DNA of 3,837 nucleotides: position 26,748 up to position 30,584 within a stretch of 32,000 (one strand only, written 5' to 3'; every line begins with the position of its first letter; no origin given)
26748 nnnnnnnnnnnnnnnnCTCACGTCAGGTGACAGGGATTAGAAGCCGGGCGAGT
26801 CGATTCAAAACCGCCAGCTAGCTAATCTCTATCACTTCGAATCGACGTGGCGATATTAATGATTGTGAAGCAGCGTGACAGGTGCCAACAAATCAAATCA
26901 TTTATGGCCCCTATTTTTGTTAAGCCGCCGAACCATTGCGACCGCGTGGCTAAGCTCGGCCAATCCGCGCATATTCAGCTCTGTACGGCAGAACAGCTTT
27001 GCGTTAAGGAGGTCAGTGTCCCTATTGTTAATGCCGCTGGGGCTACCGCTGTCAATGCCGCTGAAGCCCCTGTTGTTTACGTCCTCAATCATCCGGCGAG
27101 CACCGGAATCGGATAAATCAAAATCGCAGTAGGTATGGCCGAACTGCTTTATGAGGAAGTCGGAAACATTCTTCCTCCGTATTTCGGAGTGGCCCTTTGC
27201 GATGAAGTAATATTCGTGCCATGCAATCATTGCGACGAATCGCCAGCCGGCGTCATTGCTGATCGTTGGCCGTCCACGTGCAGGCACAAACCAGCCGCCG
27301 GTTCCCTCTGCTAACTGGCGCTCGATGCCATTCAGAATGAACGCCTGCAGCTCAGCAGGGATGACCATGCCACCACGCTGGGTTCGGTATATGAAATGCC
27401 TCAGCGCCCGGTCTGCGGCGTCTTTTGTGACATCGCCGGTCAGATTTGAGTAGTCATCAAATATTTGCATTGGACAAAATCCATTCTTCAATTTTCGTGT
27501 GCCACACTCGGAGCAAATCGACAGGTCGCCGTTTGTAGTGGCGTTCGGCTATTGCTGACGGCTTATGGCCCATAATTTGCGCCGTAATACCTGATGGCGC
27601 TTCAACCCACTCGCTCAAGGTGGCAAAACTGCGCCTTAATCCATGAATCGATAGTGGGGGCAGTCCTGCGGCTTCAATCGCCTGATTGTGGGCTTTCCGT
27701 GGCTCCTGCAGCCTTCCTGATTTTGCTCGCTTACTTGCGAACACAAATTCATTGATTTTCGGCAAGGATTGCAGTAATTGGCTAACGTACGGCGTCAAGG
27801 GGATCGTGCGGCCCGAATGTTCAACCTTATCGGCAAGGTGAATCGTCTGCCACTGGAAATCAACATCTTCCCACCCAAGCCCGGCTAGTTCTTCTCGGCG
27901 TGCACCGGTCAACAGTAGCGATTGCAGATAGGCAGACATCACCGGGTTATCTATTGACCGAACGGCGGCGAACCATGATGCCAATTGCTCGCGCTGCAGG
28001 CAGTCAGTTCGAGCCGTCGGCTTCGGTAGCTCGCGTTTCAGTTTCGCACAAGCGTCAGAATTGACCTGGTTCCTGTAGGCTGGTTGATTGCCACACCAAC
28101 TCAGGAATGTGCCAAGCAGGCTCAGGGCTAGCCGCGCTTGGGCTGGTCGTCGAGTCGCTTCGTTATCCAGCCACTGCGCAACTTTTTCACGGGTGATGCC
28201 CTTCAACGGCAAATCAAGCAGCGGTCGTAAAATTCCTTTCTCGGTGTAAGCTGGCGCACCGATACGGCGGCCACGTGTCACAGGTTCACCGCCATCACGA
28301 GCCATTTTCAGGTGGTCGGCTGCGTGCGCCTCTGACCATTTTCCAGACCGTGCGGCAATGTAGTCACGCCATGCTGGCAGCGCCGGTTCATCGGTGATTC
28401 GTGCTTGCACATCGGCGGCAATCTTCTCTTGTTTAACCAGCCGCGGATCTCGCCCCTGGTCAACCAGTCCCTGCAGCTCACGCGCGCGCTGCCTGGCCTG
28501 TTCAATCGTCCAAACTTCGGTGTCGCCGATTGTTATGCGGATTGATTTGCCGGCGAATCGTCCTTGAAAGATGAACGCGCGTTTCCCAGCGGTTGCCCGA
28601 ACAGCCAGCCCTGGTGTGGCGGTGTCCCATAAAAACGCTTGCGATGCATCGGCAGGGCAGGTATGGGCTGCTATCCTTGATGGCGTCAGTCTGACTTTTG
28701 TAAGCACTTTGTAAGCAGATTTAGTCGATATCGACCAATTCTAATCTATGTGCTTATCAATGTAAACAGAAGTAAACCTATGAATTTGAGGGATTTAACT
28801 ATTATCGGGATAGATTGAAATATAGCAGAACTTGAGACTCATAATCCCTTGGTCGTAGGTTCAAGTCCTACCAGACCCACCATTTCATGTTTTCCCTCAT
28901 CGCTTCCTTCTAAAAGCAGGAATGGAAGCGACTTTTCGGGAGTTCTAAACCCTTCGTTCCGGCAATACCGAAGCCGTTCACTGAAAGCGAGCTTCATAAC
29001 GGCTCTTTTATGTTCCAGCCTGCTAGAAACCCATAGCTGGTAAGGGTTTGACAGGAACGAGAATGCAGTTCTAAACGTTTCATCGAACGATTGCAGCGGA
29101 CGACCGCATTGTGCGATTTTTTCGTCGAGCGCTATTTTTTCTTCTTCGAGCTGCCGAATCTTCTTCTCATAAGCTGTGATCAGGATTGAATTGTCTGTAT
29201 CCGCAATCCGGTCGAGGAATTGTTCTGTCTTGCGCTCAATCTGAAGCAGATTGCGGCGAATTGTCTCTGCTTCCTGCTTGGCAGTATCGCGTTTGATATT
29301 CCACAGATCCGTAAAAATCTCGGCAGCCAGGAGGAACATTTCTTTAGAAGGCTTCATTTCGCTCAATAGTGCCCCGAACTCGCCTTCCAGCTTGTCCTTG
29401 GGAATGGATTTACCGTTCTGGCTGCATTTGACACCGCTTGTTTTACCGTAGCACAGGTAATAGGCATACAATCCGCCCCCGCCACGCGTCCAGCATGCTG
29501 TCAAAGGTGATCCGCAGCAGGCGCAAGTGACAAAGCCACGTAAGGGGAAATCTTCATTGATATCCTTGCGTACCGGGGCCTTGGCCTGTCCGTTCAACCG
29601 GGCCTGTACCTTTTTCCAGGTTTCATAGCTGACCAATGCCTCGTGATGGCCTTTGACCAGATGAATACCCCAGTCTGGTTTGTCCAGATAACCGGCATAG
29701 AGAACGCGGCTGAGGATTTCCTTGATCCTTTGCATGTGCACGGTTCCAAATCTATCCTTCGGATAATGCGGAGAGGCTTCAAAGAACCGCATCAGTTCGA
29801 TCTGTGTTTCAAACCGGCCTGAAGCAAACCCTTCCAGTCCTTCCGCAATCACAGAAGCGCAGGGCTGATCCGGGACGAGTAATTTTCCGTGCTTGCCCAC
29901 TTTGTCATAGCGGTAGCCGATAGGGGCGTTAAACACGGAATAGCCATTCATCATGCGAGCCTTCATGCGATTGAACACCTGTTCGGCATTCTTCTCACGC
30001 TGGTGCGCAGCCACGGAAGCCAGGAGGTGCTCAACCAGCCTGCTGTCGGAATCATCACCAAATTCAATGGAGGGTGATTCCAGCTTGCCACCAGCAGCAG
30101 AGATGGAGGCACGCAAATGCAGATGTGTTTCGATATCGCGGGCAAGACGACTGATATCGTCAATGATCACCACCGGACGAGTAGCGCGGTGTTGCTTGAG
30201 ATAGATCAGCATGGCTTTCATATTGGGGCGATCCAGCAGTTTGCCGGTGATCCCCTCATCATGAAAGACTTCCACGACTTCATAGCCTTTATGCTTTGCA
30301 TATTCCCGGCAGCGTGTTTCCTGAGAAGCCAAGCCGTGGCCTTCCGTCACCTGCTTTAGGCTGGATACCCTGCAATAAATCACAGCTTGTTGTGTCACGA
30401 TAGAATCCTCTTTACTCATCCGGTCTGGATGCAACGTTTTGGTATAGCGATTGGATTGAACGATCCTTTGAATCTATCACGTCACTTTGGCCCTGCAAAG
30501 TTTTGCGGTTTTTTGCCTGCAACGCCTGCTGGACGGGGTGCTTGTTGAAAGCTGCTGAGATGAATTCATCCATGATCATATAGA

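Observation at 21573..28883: Compact tRNA-integrated replicative island with phage-satellite architecture but no recognisable hijacking, packaging or transfer genes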

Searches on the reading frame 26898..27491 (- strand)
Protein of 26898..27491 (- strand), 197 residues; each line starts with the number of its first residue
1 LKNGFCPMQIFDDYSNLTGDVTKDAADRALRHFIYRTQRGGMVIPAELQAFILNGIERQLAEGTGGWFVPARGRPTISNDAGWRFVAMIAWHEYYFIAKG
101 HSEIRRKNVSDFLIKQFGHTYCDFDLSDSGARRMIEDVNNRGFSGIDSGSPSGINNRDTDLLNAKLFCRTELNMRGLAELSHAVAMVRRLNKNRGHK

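Call 6: search_protein_families(library=pfam, proteins=[window:26898-27491:-], max_evalue=0.1)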
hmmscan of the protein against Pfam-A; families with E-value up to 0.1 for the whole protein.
window:26898-27491:- (197 aa): 1 family
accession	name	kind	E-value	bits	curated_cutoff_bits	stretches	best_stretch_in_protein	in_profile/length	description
PF09951.15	Imm33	-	0.036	14.3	25.4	1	72-95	19-42/87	Immunity protein Imm33 domain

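Call 7: search_protein_families(library=phrogs, proteins=[window:26898-27491:-], max_evalue=0.1)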
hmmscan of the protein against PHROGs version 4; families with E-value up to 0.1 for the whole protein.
window:26898-27491:- (197 aa): 0 families

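Call 11: search_protein_families(library=padloc, proteins=[window:26898-27491:-], max_evalue=0.1)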
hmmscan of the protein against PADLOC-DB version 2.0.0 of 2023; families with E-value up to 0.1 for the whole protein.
window:26898-27491:- (197 aa): 0 families

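Call 12: search_protein_families(library=ncbifam, proteins=[window:26898-27491:-], max_evalue=0.1)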
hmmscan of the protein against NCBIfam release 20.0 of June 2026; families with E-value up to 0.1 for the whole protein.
window:26898-27491:- (197 aa): 0 families

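Call 49: find_homologous_proteins(query=window:26898-27470:-, max_evalue=0.001)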
Query window:26898-27470:- (190 aa): 6 proteins with E <= 0.001 among 70 candidates.
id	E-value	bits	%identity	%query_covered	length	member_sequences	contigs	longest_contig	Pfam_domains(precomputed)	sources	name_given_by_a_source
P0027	5.5e-125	432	99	100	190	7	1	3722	-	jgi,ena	-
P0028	7.9e-105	366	84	99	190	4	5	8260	-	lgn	-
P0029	5.2e-104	364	84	100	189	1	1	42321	-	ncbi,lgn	-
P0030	1.9e-103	362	84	100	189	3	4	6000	-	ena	-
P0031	7.3e-100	350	83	100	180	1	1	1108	-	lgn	-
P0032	1.1e-80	288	73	100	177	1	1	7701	-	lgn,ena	-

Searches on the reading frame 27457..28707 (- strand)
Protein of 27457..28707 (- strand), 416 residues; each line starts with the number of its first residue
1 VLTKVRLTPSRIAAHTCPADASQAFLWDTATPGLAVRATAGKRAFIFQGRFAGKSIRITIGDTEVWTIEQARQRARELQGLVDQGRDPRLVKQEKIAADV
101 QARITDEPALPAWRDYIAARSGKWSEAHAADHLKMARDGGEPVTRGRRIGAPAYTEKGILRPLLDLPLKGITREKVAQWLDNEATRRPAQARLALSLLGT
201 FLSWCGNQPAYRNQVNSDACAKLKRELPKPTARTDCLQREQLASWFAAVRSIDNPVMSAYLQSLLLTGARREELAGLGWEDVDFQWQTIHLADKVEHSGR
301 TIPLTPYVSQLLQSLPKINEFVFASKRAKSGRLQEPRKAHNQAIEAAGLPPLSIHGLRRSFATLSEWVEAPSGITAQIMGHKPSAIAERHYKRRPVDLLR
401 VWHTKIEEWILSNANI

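Call 6: search_protein_families(library=pfam, proteins=[window:27457-28707:-], max_evalue=0.1)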
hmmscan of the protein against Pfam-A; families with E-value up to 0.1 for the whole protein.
window:27457-28707:- (416 aa): 4 families
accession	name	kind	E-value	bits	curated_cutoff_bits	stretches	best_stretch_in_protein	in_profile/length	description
PF00589.27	Phage_integrase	-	1.8e-15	57.6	27.1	1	257-392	24-166/172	Phage integrase family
PF13356.12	Arm-DNA-bind_3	-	6.1e-13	49.2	27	1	8-95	2-83/83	Arm DNA-binding domain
PF02663.19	FmdE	-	0.013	16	22.9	1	15-103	39-119/133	FmdE, Molybdenum formylmethanofuran dehydrogenase operon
PF22022.2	Phage_int_M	-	0.066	13.9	27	0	114-138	6-30/96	Phage integrase central domain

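Call 7: search_protein_families(library=phrogs, proteins=[window:27457-28707:-], max_evalue=0.1)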
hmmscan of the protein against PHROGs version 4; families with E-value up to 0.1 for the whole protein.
window:27457-28707:- (416 aa): 4 families
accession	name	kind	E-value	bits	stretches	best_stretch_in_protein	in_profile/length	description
phrog_1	-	integration and excision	1.3e-35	124.8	1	41-413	120-454/611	integrase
phrog_216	-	integration and excision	3.4e-17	63.5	1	199-391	23-221/301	integrase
phrog_3423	-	unknown function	2.4e-06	28.6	1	26-116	25-115/157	-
phrog_32282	-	unknown function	0.028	15.6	0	30-56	49-75/135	-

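Call 11: search_protein_families(library=padloc, proteins=[window:27457-28707:-], max_evalue=0.1)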
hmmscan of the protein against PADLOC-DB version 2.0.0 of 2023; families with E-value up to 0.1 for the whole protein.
window:27457-28707:- (416 aa): 0 families

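Call 12: search_protein_families(library=ncbifam, proteins=[window:27457-28707:-], max_evalue=0.1)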
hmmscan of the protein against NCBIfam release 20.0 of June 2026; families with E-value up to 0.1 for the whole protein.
window:27457-28707:- (416 aa): 5 families
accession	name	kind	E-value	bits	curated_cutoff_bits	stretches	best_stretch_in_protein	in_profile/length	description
NF040815.2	recomb_XerA_Arch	equivalog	2e-12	47.2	220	1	174-381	41-242/263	site-specific tyrosine recombinase/integron integrase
TIGR02224.1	recomb_XerC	equivalog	9e-08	31.8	335.15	1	168-363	41-247/295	tyrosine recombinase XerC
TIGR02225.1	recomb_XerD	equivalog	3.1e-05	23.4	329.6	1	170-363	40-244/290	site-specific tyrosine recombinase XerD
NF001399.0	PRK00283.1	subfamily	0.00015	21.1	279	1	168-363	48-253/300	tyrosine recombinase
NF002331.0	PRK01287.1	subfamily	0.063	12.2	371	0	259-305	166-212/365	site-specific tyrosine recombinase XerC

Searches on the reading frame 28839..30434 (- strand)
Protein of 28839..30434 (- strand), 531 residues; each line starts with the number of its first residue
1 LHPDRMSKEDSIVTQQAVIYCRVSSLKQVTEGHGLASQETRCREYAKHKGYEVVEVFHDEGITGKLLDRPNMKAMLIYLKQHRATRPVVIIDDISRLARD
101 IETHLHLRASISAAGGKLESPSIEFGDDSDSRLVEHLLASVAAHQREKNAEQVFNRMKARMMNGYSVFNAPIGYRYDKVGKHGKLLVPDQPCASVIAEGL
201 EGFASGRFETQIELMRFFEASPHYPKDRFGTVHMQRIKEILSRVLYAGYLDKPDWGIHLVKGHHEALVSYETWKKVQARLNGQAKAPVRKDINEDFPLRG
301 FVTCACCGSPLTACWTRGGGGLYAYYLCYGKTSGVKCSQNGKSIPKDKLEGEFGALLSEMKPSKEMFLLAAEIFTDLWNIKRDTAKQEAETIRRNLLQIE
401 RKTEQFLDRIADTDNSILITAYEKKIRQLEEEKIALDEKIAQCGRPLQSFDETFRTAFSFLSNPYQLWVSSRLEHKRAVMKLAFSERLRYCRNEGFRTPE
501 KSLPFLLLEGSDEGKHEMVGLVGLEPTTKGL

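Call 8: search_protein_families(library=pfam, proteins=[window:28839-30434:-], max_evalue=0.01)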
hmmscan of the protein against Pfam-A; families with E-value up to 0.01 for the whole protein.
window:28839-30434:- (531 aa): 3 families
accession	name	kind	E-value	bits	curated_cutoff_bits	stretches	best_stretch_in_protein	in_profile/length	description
PF00239.26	Resolvase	-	1.5e-24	87.1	23.3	1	17-164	1-143/145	Resolvase, N terminal domain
PF13408.12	Zn_ribbon_recom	-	2.2e-10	41.2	25.3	1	297-353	1-53/58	Recombinase zinc beta ribbon domain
PF07508.19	Recombinase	-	0.00087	20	21.1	1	234-281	42-100/102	Recombinase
